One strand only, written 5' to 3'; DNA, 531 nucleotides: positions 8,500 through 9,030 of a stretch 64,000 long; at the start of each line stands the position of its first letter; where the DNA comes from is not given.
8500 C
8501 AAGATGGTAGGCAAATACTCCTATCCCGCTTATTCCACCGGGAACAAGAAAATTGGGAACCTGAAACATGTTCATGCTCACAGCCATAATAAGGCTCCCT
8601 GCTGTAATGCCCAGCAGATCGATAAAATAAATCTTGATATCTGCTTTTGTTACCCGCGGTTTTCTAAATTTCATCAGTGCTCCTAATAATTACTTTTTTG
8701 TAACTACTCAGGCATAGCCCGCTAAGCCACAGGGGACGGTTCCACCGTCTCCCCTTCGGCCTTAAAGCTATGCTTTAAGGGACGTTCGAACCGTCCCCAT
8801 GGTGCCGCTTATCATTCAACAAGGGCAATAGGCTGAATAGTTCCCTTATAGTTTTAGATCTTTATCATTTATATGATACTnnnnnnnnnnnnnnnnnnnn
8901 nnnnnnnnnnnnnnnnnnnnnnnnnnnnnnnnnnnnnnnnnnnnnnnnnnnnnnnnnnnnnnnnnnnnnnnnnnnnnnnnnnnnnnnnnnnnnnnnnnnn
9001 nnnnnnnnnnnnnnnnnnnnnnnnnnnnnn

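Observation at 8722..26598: Three-copy ~110-nt structured element with hairpin-preserving covariation, unmatched to any family I know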

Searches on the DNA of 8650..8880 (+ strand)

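Call 10: search_rna_families(source=window, start=8650, end=8880, threshold=evalue, max_evalue=10, show_alignments=3)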
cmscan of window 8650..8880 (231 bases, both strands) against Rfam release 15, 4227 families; matches with E-value up to 10: 8.
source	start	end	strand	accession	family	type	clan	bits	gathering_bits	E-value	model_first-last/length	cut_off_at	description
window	8726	8803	+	RF00976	mir-583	Gene; miRNA;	-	18.9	80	0.18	1-62/62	no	mir-583 microRNA precursor family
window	8651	8706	-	RF03149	RAGATH-12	Gene; sRNA;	-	16.5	75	0.44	1-78/78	no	RAGATH-12 RNA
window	8725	8805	-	RF04114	MIR4374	Gene; miRNA;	-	14.5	105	2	1-119/119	no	MIR4374 microRNA precursor family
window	8722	8765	-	RF01835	HIV_FS2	Cis-reg; frameshift_element;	-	13.5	44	4.4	1-45/45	no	ribosomal frameshift site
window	8723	8823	+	RF02271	uc_338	Cis-reg;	-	13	120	0.5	1-180/180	no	TUC338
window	8683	8770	-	RF03539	Flavi_NKV_xrRNA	Cis-reg;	-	12.2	50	9.5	1-84/84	no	No-known vector Flavivirus exoribonuclease-resistant RNA element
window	8708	8774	-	RF01544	TB11Cs5H3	Gene; snRNA; snoRNA; HACA-box;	-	11.9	50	8.6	1-65/65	no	Trypanosomatid snoRNA TB11Cs5H3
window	8738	8814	+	RF01014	mir-1306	Gene; miRNA;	-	11.7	70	9.6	1-72/72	no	mir-1306 microRNA precursor family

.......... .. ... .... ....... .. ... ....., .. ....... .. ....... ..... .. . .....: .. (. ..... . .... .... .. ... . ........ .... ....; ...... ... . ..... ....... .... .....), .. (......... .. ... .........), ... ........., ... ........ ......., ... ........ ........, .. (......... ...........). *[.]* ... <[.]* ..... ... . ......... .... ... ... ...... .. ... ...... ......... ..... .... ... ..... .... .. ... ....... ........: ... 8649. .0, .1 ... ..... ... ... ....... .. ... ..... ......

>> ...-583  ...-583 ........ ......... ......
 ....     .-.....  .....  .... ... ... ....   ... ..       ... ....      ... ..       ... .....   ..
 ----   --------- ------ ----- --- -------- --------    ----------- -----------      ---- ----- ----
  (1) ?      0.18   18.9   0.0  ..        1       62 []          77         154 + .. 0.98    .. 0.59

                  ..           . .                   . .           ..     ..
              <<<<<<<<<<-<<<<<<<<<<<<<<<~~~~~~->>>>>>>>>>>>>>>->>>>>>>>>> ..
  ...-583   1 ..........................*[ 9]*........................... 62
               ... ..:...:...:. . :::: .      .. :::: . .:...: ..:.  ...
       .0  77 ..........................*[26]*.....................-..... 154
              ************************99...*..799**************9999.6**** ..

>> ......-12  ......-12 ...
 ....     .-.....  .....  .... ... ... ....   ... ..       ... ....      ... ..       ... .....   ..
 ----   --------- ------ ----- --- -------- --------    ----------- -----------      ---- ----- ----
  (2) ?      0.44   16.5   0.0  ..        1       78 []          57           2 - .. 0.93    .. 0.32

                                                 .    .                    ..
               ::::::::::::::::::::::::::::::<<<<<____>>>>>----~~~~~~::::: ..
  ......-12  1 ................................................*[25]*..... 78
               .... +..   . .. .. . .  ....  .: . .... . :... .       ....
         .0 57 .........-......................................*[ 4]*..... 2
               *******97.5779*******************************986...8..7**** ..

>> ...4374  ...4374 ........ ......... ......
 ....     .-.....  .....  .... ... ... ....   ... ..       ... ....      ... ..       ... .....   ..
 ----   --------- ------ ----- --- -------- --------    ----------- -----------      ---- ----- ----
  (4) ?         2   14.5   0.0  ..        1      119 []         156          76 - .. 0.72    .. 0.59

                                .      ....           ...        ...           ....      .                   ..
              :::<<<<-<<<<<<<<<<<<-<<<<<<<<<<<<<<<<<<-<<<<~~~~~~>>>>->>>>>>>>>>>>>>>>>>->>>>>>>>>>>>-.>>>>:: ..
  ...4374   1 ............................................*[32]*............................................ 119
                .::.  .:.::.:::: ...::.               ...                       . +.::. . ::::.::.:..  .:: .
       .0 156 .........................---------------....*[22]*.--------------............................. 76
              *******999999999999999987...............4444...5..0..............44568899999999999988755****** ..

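Call 52: search_dna_similar(query=window:8700-8846:+, collection=plasmids, mode=distant, max_evalue=0.01, max_rows=10)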
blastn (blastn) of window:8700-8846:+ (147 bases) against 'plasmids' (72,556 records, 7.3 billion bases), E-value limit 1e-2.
No match.

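Call 53: search_dna_similar(query=window:8700-8846:+, collection=phages, mode=distant, max_evalue=0.01, max_rows=10)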
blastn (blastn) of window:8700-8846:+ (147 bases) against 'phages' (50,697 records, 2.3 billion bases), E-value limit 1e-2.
No match.
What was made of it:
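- Tried and rejected: BLAST of copy A against plasmid and phage collections: no match (calls 52, 53).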

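Call 64: build_rna_model(alignment_id=A2, structure=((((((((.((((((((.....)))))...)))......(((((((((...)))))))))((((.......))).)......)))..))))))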
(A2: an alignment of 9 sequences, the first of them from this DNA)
Model R1 built from alignment A2 (9 sequences, 92 columns); structure: as given.
model positions 89; base pairs 29; branch points 2; effective number of sequences 0.95; information 0.639 bits per position. Calibrated on 0.2 Mb of random sequence (short: E-values are rough).
structure used (alignment columns):
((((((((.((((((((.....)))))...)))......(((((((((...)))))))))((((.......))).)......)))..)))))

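Call 65: search_with_rna_model(model_id=R1, source=window, filters=off, max_evalue=10)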
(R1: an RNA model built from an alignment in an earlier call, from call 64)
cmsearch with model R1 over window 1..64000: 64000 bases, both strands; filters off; matches with E-value up to 10: 15.
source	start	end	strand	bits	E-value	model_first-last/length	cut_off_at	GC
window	8723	8811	+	117.3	1.7e-34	1-89/89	no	0.57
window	26468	26556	+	112.4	6.3e-33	1-89/89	no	0.58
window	21885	21972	+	94.6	2.6e-27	1-89/89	no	0.55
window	8720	8807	-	14.1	0.092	1-89/89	no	0.6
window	21921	21941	-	12.9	0.22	38-58/89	no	0.38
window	1769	1866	+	12.4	0.31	1-89/89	no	0.44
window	26505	26525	-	10.8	1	38-58/89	no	0.43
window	5641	5712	-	8.8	4.4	1-89/89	no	0.49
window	60217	60248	+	8.5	5.3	1-89/89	no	0.69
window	12693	12732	+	8.2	6.5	1-89/89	no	0.57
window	51625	51681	+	8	7.9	1-89/89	no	0.47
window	61235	61291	-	8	8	1-89/89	no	0.47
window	5105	5175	-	7.7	9.8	1-89/89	no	0.62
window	60628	60663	-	7.7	9.8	1-89/89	no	0.47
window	7748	7791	-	7.7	9.8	1-89/89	no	0.32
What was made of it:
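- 8700..8844 (+): Copy A, full-length element (about 145 bp). It lies between the prfB stop (8865) and the yitT start (8674), both on the - strand. CM hit 8723-8811, 117 bits (call 65).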

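Call 66: search_with_rna_model(model_id=R1, sources=[L001, L002, L003, L005, L006, L007, L008, L009, L011, L012, L013, L019, L020, L021, L022, L023, L024, L025, L026, L027, L028], max_evalue=1)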
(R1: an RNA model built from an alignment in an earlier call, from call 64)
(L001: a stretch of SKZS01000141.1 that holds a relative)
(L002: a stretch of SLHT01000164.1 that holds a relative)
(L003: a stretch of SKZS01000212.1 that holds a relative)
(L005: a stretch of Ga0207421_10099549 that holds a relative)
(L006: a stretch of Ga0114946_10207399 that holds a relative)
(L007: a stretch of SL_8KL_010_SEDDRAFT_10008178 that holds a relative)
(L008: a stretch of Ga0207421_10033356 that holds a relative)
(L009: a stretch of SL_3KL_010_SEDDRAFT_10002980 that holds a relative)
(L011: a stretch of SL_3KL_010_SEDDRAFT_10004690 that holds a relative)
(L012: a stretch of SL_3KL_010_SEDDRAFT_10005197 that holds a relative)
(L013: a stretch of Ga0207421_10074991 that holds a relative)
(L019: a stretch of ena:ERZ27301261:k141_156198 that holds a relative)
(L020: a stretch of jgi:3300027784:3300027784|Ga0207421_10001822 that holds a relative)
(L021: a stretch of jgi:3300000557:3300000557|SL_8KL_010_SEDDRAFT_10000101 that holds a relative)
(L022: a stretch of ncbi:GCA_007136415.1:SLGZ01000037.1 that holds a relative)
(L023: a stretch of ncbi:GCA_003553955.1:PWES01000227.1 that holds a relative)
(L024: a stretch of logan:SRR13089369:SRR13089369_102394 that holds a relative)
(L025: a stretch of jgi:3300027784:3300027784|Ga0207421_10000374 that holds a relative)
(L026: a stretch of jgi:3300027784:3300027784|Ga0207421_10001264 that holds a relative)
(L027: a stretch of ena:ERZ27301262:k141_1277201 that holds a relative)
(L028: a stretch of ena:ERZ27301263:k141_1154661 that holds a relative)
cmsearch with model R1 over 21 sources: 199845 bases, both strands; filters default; matches with E-value up to 1: 24.
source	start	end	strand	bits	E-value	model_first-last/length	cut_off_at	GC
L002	2766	2854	-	115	2.8e-33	1-89/89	no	0.6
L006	295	383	-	111.7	3.2e-32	1-89/89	no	0.62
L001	6000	6090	+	109.8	1.3e-31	1-89/89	no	0.6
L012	6534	6624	-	109.8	1.3e-31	1-89/89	no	0.6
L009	140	228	-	106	2e-30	1-89/89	no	0.61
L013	1640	1729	-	105.2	3.6e-30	1-89/89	no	0.6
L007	6908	6996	-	97.6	9.1e-28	1-89/89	no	0.58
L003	475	563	-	95.3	5e-27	1-89/89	no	0.61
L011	12266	12350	+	89.7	3.1e-25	1-85/89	3'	0.62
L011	4776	4859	+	59.3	1.3e-15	1-89/89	no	0.64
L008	1582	1680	-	58.8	1.8e-15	1-89/89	no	0.55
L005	14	112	+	57.1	6.3e-15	1-89/89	no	0.54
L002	1342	1446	-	42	4.1e-10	1-89/89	no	0.54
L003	7970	8000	-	25.5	6.7e-05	59-89/89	5'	0.68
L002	2771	2854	+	17.1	0.032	1-89/89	no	0.61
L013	1645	1734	+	15.4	0.11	1-89/89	no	0.63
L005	9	109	-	14.5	0.21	1-89/89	no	0.57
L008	1586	1683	+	14.4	0.23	1-89/89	no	0.57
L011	4771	4859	-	14.3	0.24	1-89/89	no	0.65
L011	12263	12347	-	13.7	0.38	1-89/89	no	0.62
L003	482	566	+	13.6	0.4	1-89/89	no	0.62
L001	6000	6090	-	12.9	0.66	1-89/89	no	0.6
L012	6534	6624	+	12.9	0.66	1-89/89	no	0.6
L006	295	383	+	12.4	0.98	1-89/89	no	0.62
